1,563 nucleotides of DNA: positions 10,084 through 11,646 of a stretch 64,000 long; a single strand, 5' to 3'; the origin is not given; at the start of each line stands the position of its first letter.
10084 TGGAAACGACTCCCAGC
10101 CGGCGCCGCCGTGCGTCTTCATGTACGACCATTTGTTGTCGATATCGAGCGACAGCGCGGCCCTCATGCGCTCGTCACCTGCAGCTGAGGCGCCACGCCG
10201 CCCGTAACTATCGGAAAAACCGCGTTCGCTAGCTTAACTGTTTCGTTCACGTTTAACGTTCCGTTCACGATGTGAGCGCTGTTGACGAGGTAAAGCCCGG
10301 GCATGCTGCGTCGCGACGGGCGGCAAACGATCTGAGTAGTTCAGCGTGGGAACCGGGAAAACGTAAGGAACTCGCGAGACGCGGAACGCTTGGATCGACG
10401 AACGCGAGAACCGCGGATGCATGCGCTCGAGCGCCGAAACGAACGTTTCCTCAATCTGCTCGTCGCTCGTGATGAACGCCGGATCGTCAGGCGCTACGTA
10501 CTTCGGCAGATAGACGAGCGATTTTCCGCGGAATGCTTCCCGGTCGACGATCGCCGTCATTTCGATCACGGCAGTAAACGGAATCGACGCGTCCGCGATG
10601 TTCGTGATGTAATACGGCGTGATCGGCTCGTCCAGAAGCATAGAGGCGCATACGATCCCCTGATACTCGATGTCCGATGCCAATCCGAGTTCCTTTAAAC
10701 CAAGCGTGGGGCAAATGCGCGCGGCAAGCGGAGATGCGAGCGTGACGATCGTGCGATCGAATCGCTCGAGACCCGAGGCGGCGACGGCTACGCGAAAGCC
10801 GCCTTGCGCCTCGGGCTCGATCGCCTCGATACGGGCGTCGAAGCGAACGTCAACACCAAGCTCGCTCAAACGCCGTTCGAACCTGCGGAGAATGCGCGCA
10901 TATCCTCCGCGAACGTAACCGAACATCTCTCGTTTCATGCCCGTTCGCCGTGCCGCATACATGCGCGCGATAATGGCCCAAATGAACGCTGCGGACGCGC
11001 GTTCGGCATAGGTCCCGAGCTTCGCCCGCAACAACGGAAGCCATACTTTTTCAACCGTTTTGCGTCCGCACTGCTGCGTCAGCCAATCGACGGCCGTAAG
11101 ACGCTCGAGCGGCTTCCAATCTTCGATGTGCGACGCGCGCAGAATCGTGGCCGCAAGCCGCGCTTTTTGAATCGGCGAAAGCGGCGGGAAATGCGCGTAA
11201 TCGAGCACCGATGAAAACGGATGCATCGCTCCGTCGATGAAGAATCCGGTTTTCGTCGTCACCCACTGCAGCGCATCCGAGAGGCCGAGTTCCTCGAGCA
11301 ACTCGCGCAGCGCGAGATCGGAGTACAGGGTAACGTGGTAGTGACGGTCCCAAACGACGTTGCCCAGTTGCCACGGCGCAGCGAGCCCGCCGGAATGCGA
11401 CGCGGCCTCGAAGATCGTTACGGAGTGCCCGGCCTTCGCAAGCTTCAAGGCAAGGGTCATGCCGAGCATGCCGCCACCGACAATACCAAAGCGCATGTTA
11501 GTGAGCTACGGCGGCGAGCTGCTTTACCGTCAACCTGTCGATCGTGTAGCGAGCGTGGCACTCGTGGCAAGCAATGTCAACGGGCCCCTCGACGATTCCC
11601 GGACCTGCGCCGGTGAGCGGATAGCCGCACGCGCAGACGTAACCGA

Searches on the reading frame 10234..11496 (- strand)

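Call 18: search_protein_families(library=ncbifam, proteins=[window:10234-11496:-], max_evalue=0.00001)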
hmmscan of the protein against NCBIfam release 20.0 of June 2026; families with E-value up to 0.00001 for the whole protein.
window:10234-11496:- (420 aa): 12 families
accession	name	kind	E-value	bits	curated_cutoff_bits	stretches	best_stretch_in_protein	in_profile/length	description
NF005560.0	PRK07233.1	equivalog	6.1e-130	433.9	252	1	1-398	1-396/435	hypothetical protein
TIGR03467.1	HpnE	equivalog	1.3e-28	100.5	283.05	1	5-362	3-360/430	hydroxysqualene dehydroxylase HpnE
NF005547.0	PRK07208.1-3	equivalog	6.1e-14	51.6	380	1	5-387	9-391/465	hypothetical protein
NF008841.0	PRK11883.1-1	equivalog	3.1e-11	42.8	517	1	1-280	4-298/453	protoporphyrinogen oxidase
TIGR02731.1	phytoene_desat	equivalog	2.5e-09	36.4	569.4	1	4-129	3-123/453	15-cis-phytoene desaturase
TIGR02734.1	crtI_fam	subfamily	2.1e-08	33.3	238.1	1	5-50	3-48/504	phytoene desaturase family protein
TIGR02732.1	zeta_caro_desat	equivalog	6e-08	32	622.15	1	3-79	2-79/474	9,9'-di-cis-zeta-carotene desaturase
NF005548.0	PRK07208.1-4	equivalog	1.1e-06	27.6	389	1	5-391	8-408/488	hypothetical protein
NF009410.0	PRK12771.1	subfamily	4.4e-06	25.6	516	1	4-38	142-176/566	NAD(P)-binding protein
TIGR02352.1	thiamin_ThiO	equivalog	6.3e-06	25.5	250.8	0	4-71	2-76/351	glycine oxidase ThiO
NF058655.1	CrtID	equivalog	8e-06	24.9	640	0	5-50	3-48/478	bifunctional phytoene desaturase/3,4-desaturase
NF045637.1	carotdesatCrtDProt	equivalog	9.5e-06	24.4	580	0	5-37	3-35/485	1-hydroxycarotenoid 3,4-desaturase CrtD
